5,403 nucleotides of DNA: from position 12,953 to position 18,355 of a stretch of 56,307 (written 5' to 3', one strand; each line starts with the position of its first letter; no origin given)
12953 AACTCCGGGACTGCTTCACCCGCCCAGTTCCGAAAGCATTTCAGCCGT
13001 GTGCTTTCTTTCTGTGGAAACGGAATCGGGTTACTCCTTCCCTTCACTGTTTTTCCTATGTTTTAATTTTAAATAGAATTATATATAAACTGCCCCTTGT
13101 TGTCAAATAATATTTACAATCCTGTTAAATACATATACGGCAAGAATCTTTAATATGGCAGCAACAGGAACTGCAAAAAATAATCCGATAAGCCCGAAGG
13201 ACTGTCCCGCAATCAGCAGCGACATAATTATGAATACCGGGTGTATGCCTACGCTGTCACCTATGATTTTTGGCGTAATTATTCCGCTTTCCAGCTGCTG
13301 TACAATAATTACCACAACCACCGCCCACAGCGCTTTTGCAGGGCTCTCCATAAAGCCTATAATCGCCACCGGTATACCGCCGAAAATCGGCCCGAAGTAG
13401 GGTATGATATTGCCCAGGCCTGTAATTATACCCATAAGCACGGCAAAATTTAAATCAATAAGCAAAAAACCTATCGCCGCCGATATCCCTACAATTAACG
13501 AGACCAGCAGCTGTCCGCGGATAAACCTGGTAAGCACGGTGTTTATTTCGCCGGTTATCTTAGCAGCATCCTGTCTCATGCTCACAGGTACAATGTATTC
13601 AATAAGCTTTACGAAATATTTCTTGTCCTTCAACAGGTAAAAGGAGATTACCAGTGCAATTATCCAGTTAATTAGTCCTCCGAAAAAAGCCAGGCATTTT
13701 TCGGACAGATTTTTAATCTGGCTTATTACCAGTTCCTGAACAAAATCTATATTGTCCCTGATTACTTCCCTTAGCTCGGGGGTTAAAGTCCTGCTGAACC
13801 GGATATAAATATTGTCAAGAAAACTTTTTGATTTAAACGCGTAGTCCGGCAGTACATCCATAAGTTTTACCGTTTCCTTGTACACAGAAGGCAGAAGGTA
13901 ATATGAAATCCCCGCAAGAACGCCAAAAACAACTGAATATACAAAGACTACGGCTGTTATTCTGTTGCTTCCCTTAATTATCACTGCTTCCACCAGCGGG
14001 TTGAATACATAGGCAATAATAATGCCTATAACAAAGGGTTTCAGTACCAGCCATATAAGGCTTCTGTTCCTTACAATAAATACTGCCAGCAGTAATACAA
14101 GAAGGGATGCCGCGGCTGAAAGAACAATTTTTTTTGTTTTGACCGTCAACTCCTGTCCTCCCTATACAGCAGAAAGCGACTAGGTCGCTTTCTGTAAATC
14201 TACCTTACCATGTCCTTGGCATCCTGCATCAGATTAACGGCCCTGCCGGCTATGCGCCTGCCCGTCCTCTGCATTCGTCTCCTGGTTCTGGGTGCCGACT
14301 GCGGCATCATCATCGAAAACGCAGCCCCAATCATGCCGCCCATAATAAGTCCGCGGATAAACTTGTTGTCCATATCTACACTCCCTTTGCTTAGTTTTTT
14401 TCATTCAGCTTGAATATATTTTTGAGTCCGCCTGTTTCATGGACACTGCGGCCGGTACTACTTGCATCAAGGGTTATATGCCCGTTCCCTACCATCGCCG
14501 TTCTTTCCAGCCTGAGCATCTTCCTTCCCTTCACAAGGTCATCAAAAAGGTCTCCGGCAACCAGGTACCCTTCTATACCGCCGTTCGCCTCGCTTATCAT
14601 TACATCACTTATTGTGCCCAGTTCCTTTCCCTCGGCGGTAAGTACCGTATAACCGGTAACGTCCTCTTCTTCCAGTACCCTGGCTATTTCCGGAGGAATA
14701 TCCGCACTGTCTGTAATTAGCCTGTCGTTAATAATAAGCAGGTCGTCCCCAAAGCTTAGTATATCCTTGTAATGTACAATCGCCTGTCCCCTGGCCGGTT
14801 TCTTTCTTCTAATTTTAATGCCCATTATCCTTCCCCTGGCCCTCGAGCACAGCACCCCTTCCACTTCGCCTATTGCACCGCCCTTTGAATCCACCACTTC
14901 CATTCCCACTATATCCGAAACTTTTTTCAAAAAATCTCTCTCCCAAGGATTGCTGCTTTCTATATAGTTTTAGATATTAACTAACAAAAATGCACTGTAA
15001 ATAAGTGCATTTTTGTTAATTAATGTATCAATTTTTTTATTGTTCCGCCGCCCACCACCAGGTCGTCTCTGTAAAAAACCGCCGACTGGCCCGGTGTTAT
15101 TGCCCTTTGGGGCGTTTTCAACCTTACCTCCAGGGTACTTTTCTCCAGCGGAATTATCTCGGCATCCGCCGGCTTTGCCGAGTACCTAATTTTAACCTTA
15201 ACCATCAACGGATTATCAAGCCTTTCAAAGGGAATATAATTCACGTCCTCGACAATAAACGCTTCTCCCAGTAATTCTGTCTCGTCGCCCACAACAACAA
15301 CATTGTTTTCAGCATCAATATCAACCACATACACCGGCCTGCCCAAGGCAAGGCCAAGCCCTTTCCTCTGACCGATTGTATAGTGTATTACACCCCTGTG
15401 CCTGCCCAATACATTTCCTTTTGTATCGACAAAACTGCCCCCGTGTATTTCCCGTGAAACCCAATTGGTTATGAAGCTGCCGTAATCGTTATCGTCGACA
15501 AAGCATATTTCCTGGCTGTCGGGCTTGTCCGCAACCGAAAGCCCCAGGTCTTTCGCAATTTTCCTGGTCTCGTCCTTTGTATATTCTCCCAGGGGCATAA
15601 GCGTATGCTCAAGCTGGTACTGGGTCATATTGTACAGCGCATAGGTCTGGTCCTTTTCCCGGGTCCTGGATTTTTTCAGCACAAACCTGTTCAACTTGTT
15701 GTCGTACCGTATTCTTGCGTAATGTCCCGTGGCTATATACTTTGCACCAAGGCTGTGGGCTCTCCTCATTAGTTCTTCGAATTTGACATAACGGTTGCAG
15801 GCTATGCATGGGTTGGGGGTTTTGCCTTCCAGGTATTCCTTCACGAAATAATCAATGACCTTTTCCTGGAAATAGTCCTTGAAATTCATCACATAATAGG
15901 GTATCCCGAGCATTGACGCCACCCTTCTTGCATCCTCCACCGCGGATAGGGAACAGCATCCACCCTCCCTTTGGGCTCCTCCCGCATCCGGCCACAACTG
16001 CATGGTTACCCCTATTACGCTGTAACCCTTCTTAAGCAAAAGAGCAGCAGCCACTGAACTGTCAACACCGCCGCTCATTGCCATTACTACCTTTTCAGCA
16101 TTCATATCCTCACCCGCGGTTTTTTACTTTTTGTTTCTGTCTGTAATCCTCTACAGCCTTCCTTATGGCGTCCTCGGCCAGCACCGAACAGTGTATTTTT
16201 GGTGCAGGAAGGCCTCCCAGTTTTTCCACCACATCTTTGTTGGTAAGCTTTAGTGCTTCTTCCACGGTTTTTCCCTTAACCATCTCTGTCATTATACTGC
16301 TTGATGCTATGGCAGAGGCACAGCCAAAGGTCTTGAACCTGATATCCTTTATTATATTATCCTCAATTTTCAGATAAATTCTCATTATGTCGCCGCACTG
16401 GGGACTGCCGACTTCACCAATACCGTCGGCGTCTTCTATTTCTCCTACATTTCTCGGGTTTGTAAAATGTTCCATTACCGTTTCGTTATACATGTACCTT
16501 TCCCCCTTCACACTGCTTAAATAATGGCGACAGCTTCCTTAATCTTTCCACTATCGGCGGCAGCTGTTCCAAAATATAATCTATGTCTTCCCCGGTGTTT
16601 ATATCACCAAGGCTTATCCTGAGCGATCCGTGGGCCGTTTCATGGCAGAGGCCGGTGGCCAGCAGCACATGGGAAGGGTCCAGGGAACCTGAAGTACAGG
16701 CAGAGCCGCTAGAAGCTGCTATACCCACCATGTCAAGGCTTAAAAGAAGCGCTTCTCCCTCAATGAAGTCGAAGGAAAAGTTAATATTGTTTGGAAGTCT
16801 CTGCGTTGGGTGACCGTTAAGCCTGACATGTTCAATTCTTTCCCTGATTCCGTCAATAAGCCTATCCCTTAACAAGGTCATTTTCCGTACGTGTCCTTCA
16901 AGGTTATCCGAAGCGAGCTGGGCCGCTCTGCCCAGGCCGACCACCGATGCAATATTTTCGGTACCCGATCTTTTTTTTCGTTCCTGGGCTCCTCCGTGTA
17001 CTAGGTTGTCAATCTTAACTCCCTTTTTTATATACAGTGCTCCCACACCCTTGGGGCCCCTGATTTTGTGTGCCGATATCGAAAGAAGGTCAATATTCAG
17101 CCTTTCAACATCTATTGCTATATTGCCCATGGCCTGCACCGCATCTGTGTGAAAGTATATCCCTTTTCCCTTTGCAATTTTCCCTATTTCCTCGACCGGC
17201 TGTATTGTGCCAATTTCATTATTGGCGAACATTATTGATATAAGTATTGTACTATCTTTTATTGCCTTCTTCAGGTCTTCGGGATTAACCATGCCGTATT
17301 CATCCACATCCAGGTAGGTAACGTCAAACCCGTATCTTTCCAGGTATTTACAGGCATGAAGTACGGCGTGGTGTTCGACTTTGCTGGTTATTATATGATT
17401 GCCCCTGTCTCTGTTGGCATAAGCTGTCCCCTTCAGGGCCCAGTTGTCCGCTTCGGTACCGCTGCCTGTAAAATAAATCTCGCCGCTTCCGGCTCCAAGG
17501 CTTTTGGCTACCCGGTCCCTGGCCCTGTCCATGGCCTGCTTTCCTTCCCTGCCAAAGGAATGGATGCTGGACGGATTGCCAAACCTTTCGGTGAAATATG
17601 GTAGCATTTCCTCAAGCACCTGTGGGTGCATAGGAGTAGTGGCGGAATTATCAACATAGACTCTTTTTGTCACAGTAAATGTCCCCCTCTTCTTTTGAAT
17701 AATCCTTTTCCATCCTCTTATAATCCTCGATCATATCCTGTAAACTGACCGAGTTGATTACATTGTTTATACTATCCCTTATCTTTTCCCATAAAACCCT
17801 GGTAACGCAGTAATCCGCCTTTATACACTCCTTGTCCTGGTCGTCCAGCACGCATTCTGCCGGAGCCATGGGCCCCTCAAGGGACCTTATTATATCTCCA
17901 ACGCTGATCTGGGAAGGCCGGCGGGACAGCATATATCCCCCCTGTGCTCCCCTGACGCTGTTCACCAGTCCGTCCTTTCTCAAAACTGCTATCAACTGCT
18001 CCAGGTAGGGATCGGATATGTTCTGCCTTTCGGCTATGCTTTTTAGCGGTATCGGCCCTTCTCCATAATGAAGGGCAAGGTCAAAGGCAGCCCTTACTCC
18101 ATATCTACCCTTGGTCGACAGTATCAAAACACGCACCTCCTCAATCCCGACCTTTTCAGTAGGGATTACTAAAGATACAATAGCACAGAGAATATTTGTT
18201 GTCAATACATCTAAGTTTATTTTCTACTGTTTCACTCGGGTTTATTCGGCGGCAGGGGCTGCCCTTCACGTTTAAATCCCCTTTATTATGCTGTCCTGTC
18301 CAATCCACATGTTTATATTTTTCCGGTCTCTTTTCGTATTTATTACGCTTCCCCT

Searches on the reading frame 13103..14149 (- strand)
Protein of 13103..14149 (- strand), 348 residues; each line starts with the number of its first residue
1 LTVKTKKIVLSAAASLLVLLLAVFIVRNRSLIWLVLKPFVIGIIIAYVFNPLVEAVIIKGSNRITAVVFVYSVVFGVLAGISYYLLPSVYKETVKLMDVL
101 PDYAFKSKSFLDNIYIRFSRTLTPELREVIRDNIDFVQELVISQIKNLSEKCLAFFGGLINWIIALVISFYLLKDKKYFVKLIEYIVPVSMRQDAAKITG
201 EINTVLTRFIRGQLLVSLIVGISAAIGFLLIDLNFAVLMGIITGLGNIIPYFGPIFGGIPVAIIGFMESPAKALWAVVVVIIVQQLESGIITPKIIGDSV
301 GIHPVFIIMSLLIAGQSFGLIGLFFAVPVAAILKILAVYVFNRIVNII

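Call 42: search_protein_families(library=pfam, proteins=[window:13103-14149:-], max_evalue=0.00001)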
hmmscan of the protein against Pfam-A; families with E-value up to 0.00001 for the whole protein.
window:13103-14149:- (348 aa): 1 family
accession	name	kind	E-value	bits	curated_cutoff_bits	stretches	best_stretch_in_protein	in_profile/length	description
PF01594.21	AI-2E_transport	-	2.1e-62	211.7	34.3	1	13-336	5-322/327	AI-2E family transporter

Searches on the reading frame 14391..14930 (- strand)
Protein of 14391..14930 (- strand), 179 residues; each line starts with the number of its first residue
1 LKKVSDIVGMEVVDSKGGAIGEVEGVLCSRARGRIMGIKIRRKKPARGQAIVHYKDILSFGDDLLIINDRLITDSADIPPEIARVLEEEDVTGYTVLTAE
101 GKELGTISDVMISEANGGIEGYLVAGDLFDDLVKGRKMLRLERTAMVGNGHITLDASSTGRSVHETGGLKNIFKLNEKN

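Call 42: search_protein_families(library=pfam, proteins=[window:14391-14930:-], max_evalue=0.00001)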
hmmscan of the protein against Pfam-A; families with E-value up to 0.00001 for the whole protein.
window:14391-14930:- (179 aa): 1 family
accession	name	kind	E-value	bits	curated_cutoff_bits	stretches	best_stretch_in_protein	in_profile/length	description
PF05239.21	PRC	-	2.9e-17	62.9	21.2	2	3-68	5-72/78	PRC-barrel domain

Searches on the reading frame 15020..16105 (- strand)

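Call 42: search_protein_families(library=pfam, proteins=[window:15020-16105:-], max_evalue=0.00001)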
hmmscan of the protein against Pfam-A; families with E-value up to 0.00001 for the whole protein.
window:15020-16105:- (361 aa): 5 families
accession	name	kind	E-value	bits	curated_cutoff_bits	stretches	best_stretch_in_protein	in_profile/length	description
PF03054.22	tRNA_Me_trans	-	1.6e-76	256.9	20.6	1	5-204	2-201/202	tRNA methyl transferase HUP domain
PF20259.3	tRNA_Me_trans_M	-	3.7e-20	71.7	27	1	218-274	10-66/66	tRNA methyl transferase PRC-barrel domain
PF20258.4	tRNA_Me_trans_C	-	4.9e-19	68.9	20.6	1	282-356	3-77/77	Aminomethyltransferase beta-barrel domain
PF02540.23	NAD_synthase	-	1.6e-06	27.8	21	0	2-79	17-85/242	NAD synthase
PF02568.20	ThiI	-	2.7e-06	27.6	20.5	0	3-81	3-78/197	Thiamine biosynthesis protein (ThiI)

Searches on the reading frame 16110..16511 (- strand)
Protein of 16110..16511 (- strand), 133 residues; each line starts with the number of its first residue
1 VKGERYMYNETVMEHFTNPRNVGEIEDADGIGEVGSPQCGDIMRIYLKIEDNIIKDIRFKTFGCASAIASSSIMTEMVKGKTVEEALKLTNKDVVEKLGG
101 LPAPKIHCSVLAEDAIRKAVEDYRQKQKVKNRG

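Call 42: search_protein_families(library=pfam, proteins=[window:16110-16511:-], max_evalue=0.00001)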
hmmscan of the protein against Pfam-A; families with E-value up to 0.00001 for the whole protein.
window:16110-16511:- (133 aa): 1 family
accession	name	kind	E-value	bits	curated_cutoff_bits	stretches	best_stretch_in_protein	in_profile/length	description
PF01592.21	NifU_N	-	1.8e-53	180.5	22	1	7-128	1-125/127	NifU-like N terminal domain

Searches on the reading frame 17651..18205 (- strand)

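Call 42: search_protein_families(library=pfam, proteins=[window:17651-18205:-], max_evalue=0.00001)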
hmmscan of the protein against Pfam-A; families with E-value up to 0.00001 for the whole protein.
window:17651-18205:- (184 aa): 1 family
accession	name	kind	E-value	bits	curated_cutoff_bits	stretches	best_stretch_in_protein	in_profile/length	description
PF02082.26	Rrf2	-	1.9e-42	145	30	1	29-161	1-132/132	Iron-dependent Transcriptional regulator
